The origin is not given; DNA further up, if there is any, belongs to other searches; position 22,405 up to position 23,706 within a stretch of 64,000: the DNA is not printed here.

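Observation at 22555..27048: Compact D-glutamate catabolism locus: DgcN (DUF1611) + DgcA racemase + D-amino-acid aminotransferase + DMT transporter + AstE/AspA-family deacylase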

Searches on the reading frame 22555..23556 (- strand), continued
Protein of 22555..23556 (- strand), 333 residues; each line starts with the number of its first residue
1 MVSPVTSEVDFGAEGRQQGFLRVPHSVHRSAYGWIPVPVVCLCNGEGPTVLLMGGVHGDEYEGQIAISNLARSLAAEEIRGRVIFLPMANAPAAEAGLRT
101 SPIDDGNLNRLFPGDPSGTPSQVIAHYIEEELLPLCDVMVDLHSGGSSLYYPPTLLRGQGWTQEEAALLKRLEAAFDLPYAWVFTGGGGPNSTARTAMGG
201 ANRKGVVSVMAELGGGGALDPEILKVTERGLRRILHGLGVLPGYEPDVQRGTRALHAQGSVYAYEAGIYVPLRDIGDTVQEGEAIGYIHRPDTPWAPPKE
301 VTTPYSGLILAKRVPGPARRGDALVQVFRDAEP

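Call 37: find_related_loci(query=A3, collection=metagenome_contigs, flank=7000)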
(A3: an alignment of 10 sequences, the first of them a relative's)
Query A3 (333 aa) in metagenome_contigs; peptide patterns used: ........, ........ (x = any residue, [..] = any of these).
600 stretches matched a pattern (row limit reached: there are more); 589 encode a relative of the query (tblastn E <= 1e-3); the best 80 are kept; 80 distinct loci.
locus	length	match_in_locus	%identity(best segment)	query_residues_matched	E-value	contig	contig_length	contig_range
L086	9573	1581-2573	67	3-333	4e-150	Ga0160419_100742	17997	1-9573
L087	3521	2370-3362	65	1-331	1e-154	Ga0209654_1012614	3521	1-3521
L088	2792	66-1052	65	3-331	1e-156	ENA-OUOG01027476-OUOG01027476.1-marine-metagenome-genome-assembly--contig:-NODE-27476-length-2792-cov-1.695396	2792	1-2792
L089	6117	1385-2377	66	3-333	2e-148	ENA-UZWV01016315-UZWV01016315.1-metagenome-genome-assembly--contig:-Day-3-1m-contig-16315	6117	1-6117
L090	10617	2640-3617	65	5-330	2e-147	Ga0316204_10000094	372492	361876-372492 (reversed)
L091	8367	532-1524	65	3-333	3e-147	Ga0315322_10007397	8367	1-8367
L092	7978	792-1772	65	5-331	4e-147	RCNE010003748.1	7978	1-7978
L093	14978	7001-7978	65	5-330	2e-146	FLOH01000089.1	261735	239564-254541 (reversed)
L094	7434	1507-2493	67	3-331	7e-146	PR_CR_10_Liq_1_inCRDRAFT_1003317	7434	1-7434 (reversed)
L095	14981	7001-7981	65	5-331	1e-145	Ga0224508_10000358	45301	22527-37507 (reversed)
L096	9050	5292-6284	65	3-333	1e-145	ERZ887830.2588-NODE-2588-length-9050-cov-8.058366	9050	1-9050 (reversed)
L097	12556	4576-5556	66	5-331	2e-145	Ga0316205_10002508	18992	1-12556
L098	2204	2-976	66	8-332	4e-155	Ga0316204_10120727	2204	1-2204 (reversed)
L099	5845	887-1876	66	2-331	2e-144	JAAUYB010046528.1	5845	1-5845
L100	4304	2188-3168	64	5-331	2e-145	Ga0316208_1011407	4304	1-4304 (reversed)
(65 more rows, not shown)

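Call 39: find_encoding_contigs(protein=P0003, flank=8000, max_places=1)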
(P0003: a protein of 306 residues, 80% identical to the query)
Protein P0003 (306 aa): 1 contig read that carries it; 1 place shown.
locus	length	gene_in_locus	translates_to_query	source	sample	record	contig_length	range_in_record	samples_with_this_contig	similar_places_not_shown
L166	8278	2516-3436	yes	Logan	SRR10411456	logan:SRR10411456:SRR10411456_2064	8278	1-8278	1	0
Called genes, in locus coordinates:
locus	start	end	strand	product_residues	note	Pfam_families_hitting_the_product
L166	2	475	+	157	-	?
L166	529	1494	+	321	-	PF02746:MR_MLE_N, PF13378:MR_MLE_C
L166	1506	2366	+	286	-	PF01063:Aminotran_4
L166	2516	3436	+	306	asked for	PF24827:AstE_AspA_cat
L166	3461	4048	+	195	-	PF13527:Acetyltransf_9 (weak), PF00583:Acetyltransf_1, PF13508:Acetyltransf_7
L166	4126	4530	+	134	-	PF04828:GFA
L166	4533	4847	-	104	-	PF06844:DUF1244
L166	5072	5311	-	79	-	PF21742:DUF6868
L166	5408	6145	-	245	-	PF05013:FGase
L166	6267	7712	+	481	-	PF00224:PK, PF02887:PK_C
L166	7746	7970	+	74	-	-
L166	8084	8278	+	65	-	?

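Call 40: find_encoding_contigs(protein=P0008, flank=8000, max_places=1)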
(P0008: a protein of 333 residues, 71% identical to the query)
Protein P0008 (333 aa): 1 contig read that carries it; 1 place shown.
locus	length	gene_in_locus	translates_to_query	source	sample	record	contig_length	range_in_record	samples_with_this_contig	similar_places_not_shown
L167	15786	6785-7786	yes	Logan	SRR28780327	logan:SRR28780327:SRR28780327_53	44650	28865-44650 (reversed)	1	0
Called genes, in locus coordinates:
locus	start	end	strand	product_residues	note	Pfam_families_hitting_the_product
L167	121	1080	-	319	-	PF03328:HpcH_HpaI, PF15617:C-C_Bond_Lyase (faint), PF22484:DUF6986 (faint)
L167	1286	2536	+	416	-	PF07690:MFS_1, PF00083:Sugar_tr (faint), PF07690:MFS_1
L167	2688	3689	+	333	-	PF17396:DUF1611_N, PF07755:DUF1611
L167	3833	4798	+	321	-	PF02746:MR_MLE_N, PF13378:MR_MLE_C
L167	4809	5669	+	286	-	PF01063:Aminotran_4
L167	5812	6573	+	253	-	-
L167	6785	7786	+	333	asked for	PF24827:AstE_AspA_cat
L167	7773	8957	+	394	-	PF00155:Aminotran_1_2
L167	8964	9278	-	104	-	PF06844:DUF1244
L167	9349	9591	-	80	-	PF21742:DUF6868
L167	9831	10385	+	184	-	PF00908:dTDP_sugar_isom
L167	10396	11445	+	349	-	PF00106:adh_short (faint), PF01073:3Beta_HSD, PF01370:Epimerase, PF02719:Polysacc_synt_2, PF04321:RmlD_sub_bind, PF16363:GDP_Man_Dehyd, PF07993:NAD_binding_4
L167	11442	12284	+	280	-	PF01370:Epimerase, PF04321:RmlD_sub_bind, PF16363:GDP_Man_Dehyd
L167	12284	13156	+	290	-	PF00483:NTP_transferase, PF12804:NTP_transf_3 (weak)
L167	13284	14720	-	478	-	PF00483:NTP_transferase, PF12804:NTP_transf_3 (faint), PF22640:ManC_GMP_beta-helix (weak), PF01050:MannoseP_isomer, PF07883:Cupin_2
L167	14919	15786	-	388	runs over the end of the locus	PF03721:UDPG_MGDP_dh_N, PF00984:UDPG_MGDP_dh, PF03720:UDPG_MGDP_dh_C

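Call 41: find_encoding_contigs(protein=P0013, flank=8000, max_places=1)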
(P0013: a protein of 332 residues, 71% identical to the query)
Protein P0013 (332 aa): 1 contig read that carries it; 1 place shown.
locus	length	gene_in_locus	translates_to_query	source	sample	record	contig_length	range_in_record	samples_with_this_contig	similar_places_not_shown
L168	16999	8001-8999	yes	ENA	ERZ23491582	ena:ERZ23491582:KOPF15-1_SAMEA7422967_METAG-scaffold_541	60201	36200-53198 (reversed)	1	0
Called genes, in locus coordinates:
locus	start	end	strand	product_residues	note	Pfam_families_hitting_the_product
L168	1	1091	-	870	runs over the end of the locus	PF02861:Clp_N, PF23569:NBD_SMAX1 (weak), PF00004:AAA, PF17871:AAA_lid_9, PF00004:AAA, PF07724:AAA_2, PF07728:AAA_5, PF10431:ClpB_D2-small, +5 more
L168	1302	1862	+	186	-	PF02627:CMD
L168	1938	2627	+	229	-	PF00215:OMPdecase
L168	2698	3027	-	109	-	PF12616:DUF3775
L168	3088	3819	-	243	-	PF00106:adh_short, PF08659:KR, PF13561:adh_short_C2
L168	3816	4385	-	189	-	PF12915:DUF3833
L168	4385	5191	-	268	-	PF07103:DUF1365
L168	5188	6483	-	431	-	PF01266:DAO (weak), PF03486:HI0933_like (faint), PF07992:Pyr_redox_2 (faint), PF01593:Amino_oxidase, PF13450:NAD_binding_8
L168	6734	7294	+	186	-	PF04542:Sigma70_r2, PF08281:Sigma70_r4_2, PF04545:Sigma70_r4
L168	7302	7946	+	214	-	PF12973:Cupin_7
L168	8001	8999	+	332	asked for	PF24827:AstE_AspA_cat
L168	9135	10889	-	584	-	PF00364:Biotin_lipoyl, PF25984:BSH_YknX (faint), PF01262:AlaDh_PNT_C (faint), PF01134:GIDA (faint), PF07992:Pyr_redox_2, PF12831:FAD_oxidored, PF00070:Pyr_redox, PF02852:Pyr_redox_dim, +3 more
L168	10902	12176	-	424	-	PF00364:Biotin_lipoyl, PF25984:BSH_YknX (faint), PF02817:E3_binding, PF00198:2-oxoacid_dh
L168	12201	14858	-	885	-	PF28598:PDH_E1_N, PF00456:Transketolase_N, PF17831:PDH_E1_M, PF22613:Transketolase_C_1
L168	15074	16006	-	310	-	PF02423:OCD_Mu_crystall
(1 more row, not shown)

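Call 50: search_protein_families(library=pfam, proteins=[L004:9027-10211:+, L005:8999-9979:+, L166:3461-4048:+, L167:5812-6573:+], max_evalue=0.001)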
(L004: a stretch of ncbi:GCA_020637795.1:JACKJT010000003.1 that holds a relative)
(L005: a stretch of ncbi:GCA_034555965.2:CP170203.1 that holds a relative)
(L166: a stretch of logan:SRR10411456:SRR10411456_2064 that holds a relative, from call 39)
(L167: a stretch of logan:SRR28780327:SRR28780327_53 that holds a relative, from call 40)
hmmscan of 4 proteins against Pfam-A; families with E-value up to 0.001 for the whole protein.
L004:9027-10211:+ (394 aa): 1 family
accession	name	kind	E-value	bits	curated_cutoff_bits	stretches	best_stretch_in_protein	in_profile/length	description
PF00155.27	Aminotran_1_2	-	8.7e-33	114.4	19.7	1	50-380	22-355/361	Aminotransferase class I and II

L005:8999-9979:+ (326 aa): 1 family
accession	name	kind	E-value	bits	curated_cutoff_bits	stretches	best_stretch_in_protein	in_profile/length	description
PF00291.31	PALP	-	1e-61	209.3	35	1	21-308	4-295/295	Pyridoxal-phosphate dependent enzyme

L166:3461-4048:+ (195 aa): 3 families
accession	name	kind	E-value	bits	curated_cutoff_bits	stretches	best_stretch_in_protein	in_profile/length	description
PF00583.31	Acetyltransf_1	-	2.4e-08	34.7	20.7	1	75-145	33-98/116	Acetyltransferase (GNAT) family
PF13508.13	Acetyltransf_7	-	6.9e-08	33.2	27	1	79-157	6-83/84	Acetyltransferase (GNAT) domain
PF13527.13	Acetyltransf_9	-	6.7e-06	26.6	25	1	33-156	2-124/127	Acetyltransferase (GNAT) domain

L167:5812-6573:+ (253 aa): 0 families

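Call 58: search_protein_families(library=ncbifam, proteins=[L004:9027-10211:+, L005:8999-9979:+, L005:9969-10634:+, L005:10627-11811:+, L005:11813-12523:+, L005:7558-7896:-, L166:3461-4048:+, L166:4126-4530:+], max_evalue=0.00001)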
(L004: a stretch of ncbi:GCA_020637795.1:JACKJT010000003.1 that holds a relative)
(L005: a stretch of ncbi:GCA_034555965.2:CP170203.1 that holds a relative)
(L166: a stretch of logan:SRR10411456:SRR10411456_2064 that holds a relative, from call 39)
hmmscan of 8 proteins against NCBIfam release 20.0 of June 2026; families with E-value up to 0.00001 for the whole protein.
L004:9027-10211:+ (394 aa): 53 families (the best 25 are shown)
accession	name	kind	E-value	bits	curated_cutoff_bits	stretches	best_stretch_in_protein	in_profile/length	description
TIGR04350.1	C_S_lyase_PatB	subfamily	4.2e-123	411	340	1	9-390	2-383/384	PatB family C-S lyase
NF004770.0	PRK06108.1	subfamily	3.3e-32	111.8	422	1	45-389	49-391/396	pyridoxal phosphate-dependent aminotransferase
NF041364.1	GntC_guanitoxin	equivalog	2.5e-27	95.7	415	1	38-387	4-354/356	guanitoxin biosynthesis PLP-dependent (S)-gamma-hydroxy-L-arginine cyclodehydratase GntC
NF006229.0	PRK08361.1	equivalog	6.4e-27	94.6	624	1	34-389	35-387/391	aspartate aminotransferase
NF005855.0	PRK07777.1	equivalog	1e-23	84.3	553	1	46-357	42-352/391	pyridoxal phosphate-dependent aminotransferase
TIGR01265.1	tyr_nico_aTase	subfamily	1.1e-21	77.3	292.45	1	82-385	88-394/403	tyrosine/nicotianamine family aminotransferase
NF004975.0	PRK06348.1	equivalog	1.6e-21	76.7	549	1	75-387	74-380/384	pyridoxal phosphate-dependent aminotransferase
NF006756.0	PRK09276.1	subfamily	6.7e-21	74.6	507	1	30-387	29-383/387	LL-diaminopimelate aminotransferase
NF005744.0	PRK07568.1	subfamily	2.4e-20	72.7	389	1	19-329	17-323/398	pyridoxal phosphate-dependent aminotransferase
NF005816.0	PRK07682.1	equivalog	3.4e-20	72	620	1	34-387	31-380/390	aminotransferase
NF006488.0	PRK08912.1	equivalog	1.2e-19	70.5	498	1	103-386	98-380/387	aminotransferase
TIGR03540.1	DapC_direct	equivalog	6.5e-19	68.1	593.25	1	30-387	27-381/383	LL-diaminopimelate aminotransferase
NF041091.1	asp_aminotase_Arch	equivalog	2.3e-18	66.2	550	1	27-387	22-372/376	aspartate aminotransferase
NF005588.0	PRK07309.1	equivalog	3.1e-18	65.8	576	1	43-387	41-383/391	pyridoxal phosphate-dependent aminotransferase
TIGR01264.1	tyr_amTase_E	equivalog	4.5e-18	65.2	474.25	1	76-331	83-338/403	tyrosine transaminase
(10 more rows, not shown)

L005:8999-9979:+ (326 aa): 32 families (the best 25 are shown)
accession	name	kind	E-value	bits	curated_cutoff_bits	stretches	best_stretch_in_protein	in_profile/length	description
NF005454.0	PRK07048.1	equivalog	2.1e-92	309.8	452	1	5-321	6-321/324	threo-3-hydroxy-L-aspartate ammonia-lyase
NF045641.2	BHydaspDhtseBhcB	equivalog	3.1e-74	249.9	550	1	8-315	4-309/312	beta-hydroxyaspartate dehydratase BhcB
TIGR01127.1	ilvA_1Cterm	equivalog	1.5e-72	244.7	378.75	1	26-318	2-293/380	threonine ammonia-lyase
NF005600.0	PRK07334.1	equivalog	3.5e-68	230.1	496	1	4-315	8-316/408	threonine ammonia-lyase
NF006389.0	PRK08638.1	equivalog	3.6e-67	226.7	453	1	4-319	7-323/333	bifunctional threonine ammonia-lyase/L-serine ammonia-lyase TdcB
NF005680.0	PRK07476.1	equivalog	1.3e-62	211.6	413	1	5-320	4-320/326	hydroxyectoine utilization dehydratase EutB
NF005292.0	PRK06815.1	equivalog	7.5e-61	205.9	371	1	9-318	6-315/320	threonine/serine dehydratase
TIGR02991.1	ectoine_eutB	equivalog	2.7e-57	194.1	413.35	1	6-315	1-310/317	hydroxyectoine utilization dehydratase EutB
NF005147.0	PRK06608.1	equivalog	2.5e-54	184.3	380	1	7-322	7-322/339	serine/threonine dehydratase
NF006094.0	PRK08246.1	subfamily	2.6e-52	178.1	331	1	9-316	8-309/310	serine/threonine dehydratase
TIGR01124.1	ilvA_2Cterm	equivalog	8.3e-52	176.4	411.3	1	18-315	11-310/499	threonine ammonia-lyase, biosynthetic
NF006674.0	PRK09224.1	subfamily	1.7e-51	175.5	577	1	17-315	18-318/508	threonine ammonia-lyase IlvA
NF006390.0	PRK08639.1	equivalog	1.6e-48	165.7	421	1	6-317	7-321/418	threonine ammonia-lyase IlvA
NF004771.0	PRK06110.1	equivalog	6.1e-47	160.3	317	1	8-323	5-319/323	threonine dehydratase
TIGR02079.1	THD1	equivalog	2e-46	158.6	440.55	1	10-317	2-313/410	threonine ammonia-lyase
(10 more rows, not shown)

L005:9969-10634:+ (221 aa): 3 families
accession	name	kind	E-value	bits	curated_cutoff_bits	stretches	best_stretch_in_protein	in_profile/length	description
TIGR00861.1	MIP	subfamily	2.3e-22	79.9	171.25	1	9-166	1-178/224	MIP family channel protein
NF003838.0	PRK05420.1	equivalog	7.3e-16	58.3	256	1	5-102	3-98/231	aquaporin Z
NF045553.1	AquGlycerPorinGla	equivalog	5e-07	29.2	400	1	6-111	8-112/290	aquaglyceroporin Gla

L005:10627-11811:+ (394 aa): 56 families (the best 25 are shown)
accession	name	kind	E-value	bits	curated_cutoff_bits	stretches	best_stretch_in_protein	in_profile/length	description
TIGR04350.1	C_S_lyase_PatB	subfamily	1.4e-119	399.4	340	1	33-389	27-383/384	PatB family C-S lyase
NF004770.0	PRK06108.1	subfamily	1e-35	123.3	422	1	38-389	43-392/396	pyridoxal phosphate-dependent aminotransferase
NF041364.1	GntC_guanitoxin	equivalog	2.9e-30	105.4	415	1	37-386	4-354/356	guanitoxin biosynthesis PLP-dependent (S)-gamma-hydroxy-L-arginine cyclodehydratase GntC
NF005855.0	PRK07777.1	equivalog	2.7e-28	99.4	553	1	44-345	41-338/391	pyridoxal phosphate-dependent aminotransferase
NF006229.0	PRK08361.1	equivalog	2.6e-27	95.8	624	1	36-390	38-389/391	aspartate aminotransferase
NF005816.0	PRK07682.1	equivalog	3.7e-26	91.7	620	1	36-387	34-381/390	aminotransferase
NF004975.0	PRK06348.1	equivalog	1.8e-24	86.5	549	1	70-387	70-381/384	pyridoxal phosphate-dependent aminotransferase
NF005744.0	PRK07568.1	subfamily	2e-22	79.6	389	1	32-327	31-322/398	pyridoxal phosphate-dependent aminotransferase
NF005601.0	PRK07337.1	equivalog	7.9e-22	77.9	496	1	33-388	37-391/394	pyridoxal phosphate-dependent aminotransferase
NF006756.0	PRK09276.1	subfamily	2e-21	76.3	507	1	30-387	30-384/387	LL-diaminopimelate aminotransferase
TIGR01265.1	tyr_nico_aTase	subfamily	2.4e-21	76.2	292.45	1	42-386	46-396/403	tyrosine/nicotianamine family aminotransferase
NF006514.0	PRK08960.1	equivalog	7.4e-21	74.4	554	1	22-388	23-384/388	pyridoxal phosphate-dependent aminotransferase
NF006230.0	PRK08363.1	equivalog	9.3e-21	74.1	534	1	40-386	42-389/398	alanine aminotransferase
TIGR03540.1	DapC_direct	equivalog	1.1e-20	74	593.25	1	30-387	28-382/383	LL-diaminopimelate aminotransferase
NF006569.0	PRK09082.1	subfamily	1.7e-20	73.5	420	1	42-350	41-346/386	methionine aminotransferase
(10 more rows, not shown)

L005:11813-12523:+ (236 aa): 2 families
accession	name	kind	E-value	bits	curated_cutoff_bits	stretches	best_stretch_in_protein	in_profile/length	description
TIGR02690.1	resist_ArsH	equivalog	6.9e-120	398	292.25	1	5-222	2-219/219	arsenical resistance protein ArsH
TIGR03567.1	FMN_reduc_SsuE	equivalog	8.6e-08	32.3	164.05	1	31-120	1-92/171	NADPH-dependent FMN reductase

L005:7558-7896:- (112 aa): 4 families
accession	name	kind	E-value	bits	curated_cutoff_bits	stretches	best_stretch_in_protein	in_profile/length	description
NF033788.1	HTH_metalloreg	subfamily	5e-15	55.1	55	1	8-83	3-76/77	metalloregulator ArsR/SmtB family transcription factor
NF041413.1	ArsR_Rv2640c_fam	equivalog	5.2e-12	46.2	155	1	4-92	27-118/118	Rv2640c family ArsR-like transcriptional regulator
NF033789.1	repress_SdpR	subfamily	5.5e-11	42.2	100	1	10-87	2-76/79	autorepressor SdpR family transcription factor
NF047906.1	CdPbTransRegCmtR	equivalog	3e-06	27.1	150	1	11-82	16-84/104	Cd(II)/Pb(II)-sensing metalloregulatory transcriptional regulator CmtR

L166:3461-4048:+ (195 aa): 0 families

L166:4126-4530:+ (134 aa): 0 families
